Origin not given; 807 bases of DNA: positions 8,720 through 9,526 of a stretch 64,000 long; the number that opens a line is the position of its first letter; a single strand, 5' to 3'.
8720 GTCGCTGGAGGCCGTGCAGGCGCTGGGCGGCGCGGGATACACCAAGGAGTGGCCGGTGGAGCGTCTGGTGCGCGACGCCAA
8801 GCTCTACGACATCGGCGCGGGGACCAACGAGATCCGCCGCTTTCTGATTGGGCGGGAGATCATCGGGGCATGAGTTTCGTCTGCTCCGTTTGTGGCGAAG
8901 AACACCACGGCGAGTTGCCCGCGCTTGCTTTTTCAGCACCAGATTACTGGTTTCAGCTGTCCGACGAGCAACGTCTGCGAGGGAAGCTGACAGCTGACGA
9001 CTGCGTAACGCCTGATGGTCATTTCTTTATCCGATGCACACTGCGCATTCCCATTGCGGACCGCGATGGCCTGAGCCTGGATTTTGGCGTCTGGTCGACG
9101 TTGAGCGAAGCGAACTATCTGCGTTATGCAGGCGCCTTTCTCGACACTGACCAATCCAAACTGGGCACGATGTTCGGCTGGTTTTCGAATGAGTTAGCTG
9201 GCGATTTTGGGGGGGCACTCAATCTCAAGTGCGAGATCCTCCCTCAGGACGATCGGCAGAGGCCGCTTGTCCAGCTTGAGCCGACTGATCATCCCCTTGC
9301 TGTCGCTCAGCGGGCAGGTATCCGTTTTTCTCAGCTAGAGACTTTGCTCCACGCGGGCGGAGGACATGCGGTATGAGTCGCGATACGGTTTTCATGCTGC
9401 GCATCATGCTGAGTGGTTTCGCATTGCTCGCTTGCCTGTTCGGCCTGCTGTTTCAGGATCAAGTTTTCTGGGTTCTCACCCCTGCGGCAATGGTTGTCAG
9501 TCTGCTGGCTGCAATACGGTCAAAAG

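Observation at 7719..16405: Leucine-catabolism cluster invaded at both ends of mccB by low-GC, translationally coupled small genes and split by an opposite-strand OMP gene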

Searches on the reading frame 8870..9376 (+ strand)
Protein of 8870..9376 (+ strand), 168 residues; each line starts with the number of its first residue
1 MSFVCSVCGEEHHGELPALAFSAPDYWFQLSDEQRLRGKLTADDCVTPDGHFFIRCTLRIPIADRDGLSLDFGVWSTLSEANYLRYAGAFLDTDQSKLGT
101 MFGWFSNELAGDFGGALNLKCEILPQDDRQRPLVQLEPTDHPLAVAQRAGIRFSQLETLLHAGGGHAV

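Call 8: search_protein_families(library=pfam, proteins=[window:8870-9376:+], max_evalue=0.01)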
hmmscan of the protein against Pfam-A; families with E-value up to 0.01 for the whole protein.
window:8870-9376:+ (168 aa): 1 family
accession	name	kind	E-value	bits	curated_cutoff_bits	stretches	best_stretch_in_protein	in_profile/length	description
PF09965.14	DUF2199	-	1.1e-38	132.9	25.7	1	5-151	2-146/146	Uncharacterized protein conserved in bacteria (DUF2199)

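Call 12: find_encoding_contigs(protein=window:8870-9376:+, flank=10000, max_places=10)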
Protein window:8870-9376:+ (168 aa): 8 contigs read that carry it; 7 places shown.
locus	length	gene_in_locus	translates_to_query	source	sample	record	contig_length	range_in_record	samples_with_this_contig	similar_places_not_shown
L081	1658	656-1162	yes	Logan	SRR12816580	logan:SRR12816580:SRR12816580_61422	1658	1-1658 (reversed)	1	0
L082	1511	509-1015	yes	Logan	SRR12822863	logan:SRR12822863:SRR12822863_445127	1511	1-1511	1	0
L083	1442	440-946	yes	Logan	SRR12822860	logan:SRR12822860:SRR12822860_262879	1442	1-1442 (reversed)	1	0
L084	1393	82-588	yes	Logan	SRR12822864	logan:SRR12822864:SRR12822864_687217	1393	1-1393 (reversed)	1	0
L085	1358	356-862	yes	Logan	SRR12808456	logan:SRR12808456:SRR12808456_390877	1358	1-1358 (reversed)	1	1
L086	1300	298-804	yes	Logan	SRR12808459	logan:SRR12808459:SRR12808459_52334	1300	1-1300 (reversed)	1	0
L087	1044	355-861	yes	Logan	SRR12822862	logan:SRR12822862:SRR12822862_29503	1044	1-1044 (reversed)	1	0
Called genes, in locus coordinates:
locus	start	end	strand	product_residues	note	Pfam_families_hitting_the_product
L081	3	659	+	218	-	?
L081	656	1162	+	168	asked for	PF09965:DUF2199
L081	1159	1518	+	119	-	-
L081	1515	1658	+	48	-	?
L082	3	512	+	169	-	?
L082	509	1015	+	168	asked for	PF09965:DUF2199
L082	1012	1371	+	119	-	-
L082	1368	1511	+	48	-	?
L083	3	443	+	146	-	?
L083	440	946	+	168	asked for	PF09965:DUF2199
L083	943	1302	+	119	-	-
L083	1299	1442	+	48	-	?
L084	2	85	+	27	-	?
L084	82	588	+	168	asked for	PF09965:DUF2199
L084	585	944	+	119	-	-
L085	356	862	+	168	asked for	PF09965:DUF2199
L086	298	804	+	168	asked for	PF09965:DUF2199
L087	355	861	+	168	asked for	PF09965:DUF2199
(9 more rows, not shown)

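Call 18: find_homologous_proteins(query=window:8870-9376:+, max_evalue=0.00001)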
Query window:8870-9376:+ (168 aa): 317 proteins with E <= 0.00001 among 443 candidates; the best 120 are listed.
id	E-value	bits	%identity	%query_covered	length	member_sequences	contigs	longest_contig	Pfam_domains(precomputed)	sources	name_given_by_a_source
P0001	7.2e-112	390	100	100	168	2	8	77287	PF09965.15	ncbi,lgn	-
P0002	3.0e-73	264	67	99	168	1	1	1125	PF09965.15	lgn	-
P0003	1.2e-71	259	68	99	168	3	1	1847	PF09965.15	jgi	jgi:hypothetical protein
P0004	4.6e-63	231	62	98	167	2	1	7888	PF09965.15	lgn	-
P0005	2.9e-61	225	60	98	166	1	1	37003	PF09965.15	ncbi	ncbi:MAG: DUF2199 domain-containing protein [Terricaulis sp.]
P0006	9.5e-60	220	62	96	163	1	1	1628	PF09965.15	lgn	-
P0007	1.3e-59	219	62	96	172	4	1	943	PF09965.15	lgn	-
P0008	4.8e-58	214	62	96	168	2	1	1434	PF09965.15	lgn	-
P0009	1.2e-54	203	60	96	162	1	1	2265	PF09965.15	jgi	jgi:hypothetical protein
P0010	5.7e-52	195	55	97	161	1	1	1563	PF09965.15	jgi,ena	-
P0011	1.8e-51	193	55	99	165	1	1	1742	PF09965.15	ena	-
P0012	3.3e-47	179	53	96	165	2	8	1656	PF09965.15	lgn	-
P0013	7.9e-47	178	50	99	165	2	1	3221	PF09965.15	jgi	jgi:hypothetical protein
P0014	4.6e-46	175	52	96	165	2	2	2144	PF09965.15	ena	-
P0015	2.2e-44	170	53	96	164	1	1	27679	PF09965.15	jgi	jgi:hypothetical protein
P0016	2.7e-44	170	52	96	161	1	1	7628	PF09965.15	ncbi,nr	ncbi:MAG: DUF2199 domain-containing protein [Caulobacter sp.]|nr:DUF2199 domain-containing protein [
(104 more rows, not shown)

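Call 19: find_encoding_contigs(protein=P0005, flank=8000, max_places=3)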
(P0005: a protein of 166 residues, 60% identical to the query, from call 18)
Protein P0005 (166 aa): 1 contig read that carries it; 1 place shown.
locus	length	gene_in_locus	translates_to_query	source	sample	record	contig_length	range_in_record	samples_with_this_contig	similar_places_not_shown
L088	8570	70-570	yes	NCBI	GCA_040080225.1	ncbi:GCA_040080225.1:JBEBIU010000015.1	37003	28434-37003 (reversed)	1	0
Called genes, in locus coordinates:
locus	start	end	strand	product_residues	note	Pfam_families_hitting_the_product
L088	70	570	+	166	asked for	PF09965:DUF2199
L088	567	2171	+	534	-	PF01039:Carboxyl_trans, PF03255:ACCA (weak)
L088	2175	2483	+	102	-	-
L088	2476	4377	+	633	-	PF00289:Biotin_carb_N, PF02786:CPSase_L_D2, PF02222:ATP-grasp (weak), PF07478:Dala_Dala_lig_C, PF02785:Biotin_carb_C, PF00364:Biotin_lipoyl, PF25917:BSH_RND (weak), PF25973:BSH_CzcB (faint)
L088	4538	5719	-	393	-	PF13116:YhdP (weak), PF05170:AsmA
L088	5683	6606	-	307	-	PF05170:AsmA, PF05359:DUF748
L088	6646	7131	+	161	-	-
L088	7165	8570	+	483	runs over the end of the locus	PF06123:CreD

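Call 20: find_encoding_contigs(protein=P0004, flank=8000, max_places=3)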
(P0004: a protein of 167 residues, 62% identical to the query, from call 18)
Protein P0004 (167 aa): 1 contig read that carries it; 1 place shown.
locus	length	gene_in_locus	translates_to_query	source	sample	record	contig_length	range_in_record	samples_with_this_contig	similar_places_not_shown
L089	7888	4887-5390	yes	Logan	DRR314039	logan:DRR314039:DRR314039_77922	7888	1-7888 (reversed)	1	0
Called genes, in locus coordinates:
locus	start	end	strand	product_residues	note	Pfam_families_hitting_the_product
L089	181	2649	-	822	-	PF13298:LigD_N, PF01068:DNA_ligase_A_M, PF09414:RNA_ligase (weak), PF04679:DNA_ligase_A_C, PF21686:LigD_Prim-Pol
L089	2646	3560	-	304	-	PF02735:Ku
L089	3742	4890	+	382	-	PF02771:Acyl-CoA_dh_N, PF02770:Acyl-CoA_dh_M, PF00441:Acyl-CoA_dh_1, PF08028:Acyl-CoA_dh_2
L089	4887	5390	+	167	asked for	PF09965:DUF2199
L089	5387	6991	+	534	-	PF01039:Carboxyl_trans, PF03255:ACCA (weak)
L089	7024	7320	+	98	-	-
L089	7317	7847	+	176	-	PF00583:Acetyltransf_1, PF13302:Acetyltransf_3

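Call 21: find_encoding_contigs(protein=P0003, flank=8000, max_places=3)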
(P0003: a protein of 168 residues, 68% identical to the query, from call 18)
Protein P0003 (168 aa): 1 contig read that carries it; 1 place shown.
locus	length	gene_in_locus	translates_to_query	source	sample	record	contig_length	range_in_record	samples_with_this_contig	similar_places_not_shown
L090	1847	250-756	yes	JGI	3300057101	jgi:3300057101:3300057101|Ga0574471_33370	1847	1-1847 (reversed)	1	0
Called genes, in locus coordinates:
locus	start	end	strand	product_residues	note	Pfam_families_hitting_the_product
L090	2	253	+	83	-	?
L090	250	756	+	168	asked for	PF09965:DUF2199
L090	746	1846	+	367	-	?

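Call 23: list_cluster_members(proteins=[window:8870-9376:+, window:9373-9732:+, window:11302-11598:+, window:11659-11964:+, window:12017-12685:-, window:9729-11297:+])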
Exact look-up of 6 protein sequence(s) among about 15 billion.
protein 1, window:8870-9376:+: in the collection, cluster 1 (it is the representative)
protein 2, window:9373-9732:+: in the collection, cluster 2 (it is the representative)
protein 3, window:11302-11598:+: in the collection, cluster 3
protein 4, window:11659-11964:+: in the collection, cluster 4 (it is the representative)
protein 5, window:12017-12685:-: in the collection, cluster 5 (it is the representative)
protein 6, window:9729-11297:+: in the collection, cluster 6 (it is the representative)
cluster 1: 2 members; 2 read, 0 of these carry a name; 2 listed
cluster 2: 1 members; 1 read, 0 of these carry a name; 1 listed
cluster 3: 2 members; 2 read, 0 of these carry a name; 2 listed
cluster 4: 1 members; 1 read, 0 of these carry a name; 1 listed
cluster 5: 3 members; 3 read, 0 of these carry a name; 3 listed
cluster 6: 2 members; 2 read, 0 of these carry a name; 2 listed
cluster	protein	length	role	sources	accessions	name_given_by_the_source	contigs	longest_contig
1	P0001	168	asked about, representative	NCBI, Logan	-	-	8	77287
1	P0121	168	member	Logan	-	-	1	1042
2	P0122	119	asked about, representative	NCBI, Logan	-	-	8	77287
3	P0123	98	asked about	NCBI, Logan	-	-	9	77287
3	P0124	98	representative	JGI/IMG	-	-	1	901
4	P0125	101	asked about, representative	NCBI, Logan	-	-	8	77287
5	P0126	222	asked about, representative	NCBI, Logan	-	-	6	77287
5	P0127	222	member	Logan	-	-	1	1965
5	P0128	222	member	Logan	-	-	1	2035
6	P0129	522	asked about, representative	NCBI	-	-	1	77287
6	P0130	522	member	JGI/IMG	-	-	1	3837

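Call 24: find_encoding_contigs(protein=P0130, flank=5000, max_places=3)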
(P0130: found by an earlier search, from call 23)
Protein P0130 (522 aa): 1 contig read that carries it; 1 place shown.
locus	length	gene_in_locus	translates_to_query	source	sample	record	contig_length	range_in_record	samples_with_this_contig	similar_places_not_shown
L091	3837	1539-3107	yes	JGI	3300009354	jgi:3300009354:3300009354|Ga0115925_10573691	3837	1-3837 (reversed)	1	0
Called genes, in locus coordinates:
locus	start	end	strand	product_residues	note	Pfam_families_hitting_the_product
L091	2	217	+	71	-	?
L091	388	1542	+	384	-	PF02771:Acyl-CoA_dh_N, PF02770:Acyl-CoA_dh_M, PF00441:Acyl-CoA_dh_1, PF08028:Acyl-CoA_dh_2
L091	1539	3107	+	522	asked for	PF01039:Carboxyl_trans, PF03255:ACCA (weak)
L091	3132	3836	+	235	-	?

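Call 25: find_encoding_contigs(protein=P0124, flank=5000, max_places=3)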
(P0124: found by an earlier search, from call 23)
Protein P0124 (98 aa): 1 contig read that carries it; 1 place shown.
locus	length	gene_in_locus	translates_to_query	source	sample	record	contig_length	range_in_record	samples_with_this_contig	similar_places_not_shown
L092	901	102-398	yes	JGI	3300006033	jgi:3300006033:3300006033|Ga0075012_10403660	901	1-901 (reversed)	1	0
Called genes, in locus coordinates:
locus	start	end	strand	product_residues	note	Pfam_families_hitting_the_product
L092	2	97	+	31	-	?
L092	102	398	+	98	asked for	-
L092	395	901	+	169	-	?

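Call 42: search_protein_families(library=padloc, proteins=[window:8870-9376:+], max_evalue=0.1)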
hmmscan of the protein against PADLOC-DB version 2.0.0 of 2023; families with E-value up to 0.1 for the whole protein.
window:8870-9376:+ (168 aa): 0 families

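Call 43: search_protein_families(library=ncbifam, proteins=[window:8870-9376:+], max_evalue=0.01)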
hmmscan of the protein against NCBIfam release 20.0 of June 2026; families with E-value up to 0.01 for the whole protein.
window:8870-9376:+ (168 aa): 0 families

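Call 51: search_solved_structures(query=window:8870-9376:+, max_evalue=1)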
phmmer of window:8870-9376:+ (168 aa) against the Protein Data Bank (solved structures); distinct sequences matched with E-value up to 1: 0.

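Call 54: find_encoding_contigs(protein=P0016, flank=6000, max_places=2)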
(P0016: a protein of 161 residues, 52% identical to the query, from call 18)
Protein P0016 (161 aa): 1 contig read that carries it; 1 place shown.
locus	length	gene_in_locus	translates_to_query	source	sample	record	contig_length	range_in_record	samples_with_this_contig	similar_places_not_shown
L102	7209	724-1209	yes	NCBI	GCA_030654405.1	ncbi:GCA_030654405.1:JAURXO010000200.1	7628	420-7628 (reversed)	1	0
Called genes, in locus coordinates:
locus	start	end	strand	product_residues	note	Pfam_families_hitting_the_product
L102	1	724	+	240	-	PF02233:PNTB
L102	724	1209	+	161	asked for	PF09965:DUF2199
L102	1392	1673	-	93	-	PF10387:DUF2442 (weak)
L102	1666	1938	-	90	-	PF13711:DUF4160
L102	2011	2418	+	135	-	-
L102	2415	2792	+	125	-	-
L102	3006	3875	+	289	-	PF01551:Peptidase_M23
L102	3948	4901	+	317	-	PF00561:Abhydrolase_1, PF12146:Hydrolase_4, PF12697:Abhydrolase_6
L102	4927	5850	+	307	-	PF00005:ABC_tran, PF13304:AAA_21, PF13732:DrrA1-3_C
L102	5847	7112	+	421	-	PF12698:ABC2_membrane_3, PF01061:ABC2_membrane (weak)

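Call 55: find_encoding_contigs(protein=P0015, flank=6000, max_places=2)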
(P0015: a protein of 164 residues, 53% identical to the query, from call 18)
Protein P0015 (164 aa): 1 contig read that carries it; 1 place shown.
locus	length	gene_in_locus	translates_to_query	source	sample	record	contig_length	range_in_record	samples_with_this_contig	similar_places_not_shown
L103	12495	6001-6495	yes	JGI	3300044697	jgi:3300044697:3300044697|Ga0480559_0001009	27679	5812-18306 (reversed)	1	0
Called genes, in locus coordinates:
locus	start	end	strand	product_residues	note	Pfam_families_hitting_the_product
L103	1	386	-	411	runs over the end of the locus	-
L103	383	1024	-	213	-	PF13559:DUF4129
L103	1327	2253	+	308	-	PF03544:TonB_C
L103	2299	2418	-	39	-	-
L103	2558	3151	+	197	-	PF04140:ICMT, PF04191:PEMT (weak)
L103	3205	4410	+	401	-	PF00355:Rieske, PF00848:Ring_hydroxyl_A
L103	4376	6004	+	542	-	PF00070:Pyr_redox (faint), PF00890:FAD_binding_2 (faint), PF01266:DAO, PF01946:Thi4 (weak), PF07992:Pyr_redox_2 (faint), PF12831:FAD_oxidored (faint), PF01593:Amino_oxidase, PF13450:NAD_binding_8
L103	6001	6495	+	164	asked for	PF09965:DUF2199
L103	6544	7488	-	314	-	-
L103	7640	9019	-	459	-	PF03315:SDH_beta, PF03313:SDH_alpha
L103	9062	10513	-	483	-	PF14691:Fer4_20, PF00070:Pyr_redox (weak), PF00890:FAD_binding_2 (weak), PF01266:DAO, PF03486:HI0933_like (weak), PF07992:Pyr_redox_2, PF13450:NAD_binding_8, PF01593:Amino_oxidase, +3 more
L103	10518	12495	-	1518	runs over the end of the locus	PF00310:GATase_2, PF04898:Glu_syn_central, PF01645:Glu_synthase, PF01493:GXGXG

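Call 67: predict_structure(alignment_id=A1)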
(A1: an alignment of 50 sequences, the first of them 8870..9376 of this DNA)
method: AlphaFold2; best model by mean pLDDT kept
length: 168 residues; sequences in the alignment: 50
mean_pLDDT: 92.3   pTM: 0.84
mean pLDDT of the five models: 92.3, 91.5, 91.5, 91.2, 91.0
residues with pLDDT >= 90: 133; 70-90: 27; 50-70: 6; < 50: 2
segments of 3 or more residues with pLDDT < 50: none
pLDDT, mean of each block of 10 residues (from residue 1): 73 79 97 98 98 98 95 97 97 96 96 95 97 98 98 90 62
secondary structure, 60 per line:
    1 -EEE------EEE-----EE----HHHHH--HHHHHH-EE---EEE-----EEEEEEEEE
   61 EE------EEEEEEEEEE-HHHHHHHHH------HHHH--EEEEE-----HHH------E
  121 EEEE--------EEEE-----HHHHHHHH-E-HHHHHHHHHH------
elements in order: E2-4 E11-13 H25-29 H32-37 E44-46 E52-62 E69-78 H80-88 H95-98 E101-105 E120-124 E133-136 H142-149 H153-162

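Call 82: search_dna_similar(query=window:8870-9376:+, collection=plasmids, mode=protein, max_rows=12)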
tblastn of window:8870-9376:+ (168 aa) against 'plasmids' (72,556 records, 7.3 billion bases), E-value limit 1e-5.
Records with a match: 40; places in all: 40; records where one place covers at least 80% of the query: 35.
Best place of each record, by identity: <60% 40.
By first word of the organism name: Streptomyces 22; Bacillus 6; Ralstonia 4; Paraburkholderia 2; Neisseria 2; Kitasatospora 1; Priestia 1; Asticcacaulis 1; Chondrinema 1.
By predicted mobility (MOB-suite, as given by PLSDB): non-mobilizable 24; mobilizable 13; conjugative 3.
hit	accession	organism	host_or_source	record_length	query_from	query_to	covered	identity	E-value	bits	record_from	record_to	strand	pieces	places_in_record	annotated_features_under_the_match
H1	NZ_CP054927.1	Streptomyces microflavus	Single cell,soil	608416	3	151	89%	41.3%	6e-20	92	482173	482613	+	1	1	DUF2199 domain-containing protein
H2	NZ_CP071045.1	Streptomyces sp. CA-256286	sediment,muddy soil from torrent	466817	3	151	89%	41.3%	3e-19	91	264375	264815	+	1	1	none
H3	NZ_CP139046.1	Streptomyces sp. KN37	whole organism,Kanas soil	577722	3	166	98%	35.5%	1e-20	95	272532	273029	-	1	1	DUF2199 domain-containing protein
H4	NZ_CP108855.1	Streptomyces sp. NBC_00841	-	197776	1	151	90%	38.4%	7e-23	100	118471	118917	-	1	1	DUF2199 domain-containing protein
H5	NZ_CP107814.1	Streptomyces longwoodensis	-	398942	1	165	98%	34.7%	5e-20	93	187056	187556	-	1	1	DUF2199 domain-containing protein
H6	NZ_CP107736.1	Streptomyces longwoodensis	-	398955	1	165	98%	34.7%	5e-20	93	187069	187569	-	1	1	DUF2199 domain-containing protein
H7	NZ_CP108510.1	Streptomyces sp. NBC_01237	-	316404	1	161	96%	35.5%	8e-21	95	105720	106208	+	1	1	DUF2199 domain-containing protein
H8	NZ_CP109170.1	Streptomyces sp. NBC_01724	-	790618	3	162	95%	35.4%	2e-20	94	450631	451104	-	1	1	DUF2199 domain-containing protein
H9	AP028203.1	Paraburkholderia largidicola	Physopelta gutta,midgut,Midgut crypts ...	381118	1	160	95%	35.4%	3e-18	88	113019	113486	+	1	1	DUF2199 domain-containing protein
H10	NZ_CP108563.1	Kitasatospora purpeofusca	-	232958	3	162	95%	35.4%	4e-22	99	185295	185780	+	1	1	DUF2199 domain-containing protein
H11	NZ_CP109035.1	Streptomyces longwoodensis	-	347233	1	165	98%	34.1%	2e-21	97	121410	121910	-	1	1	DUF2199 domain-containing protein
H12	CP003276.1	Streptomyces hygroscopicus subsp. jinggangensis 5008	-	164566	1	165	98%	34.1%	4e-20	93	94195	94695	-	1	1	hypothetical protein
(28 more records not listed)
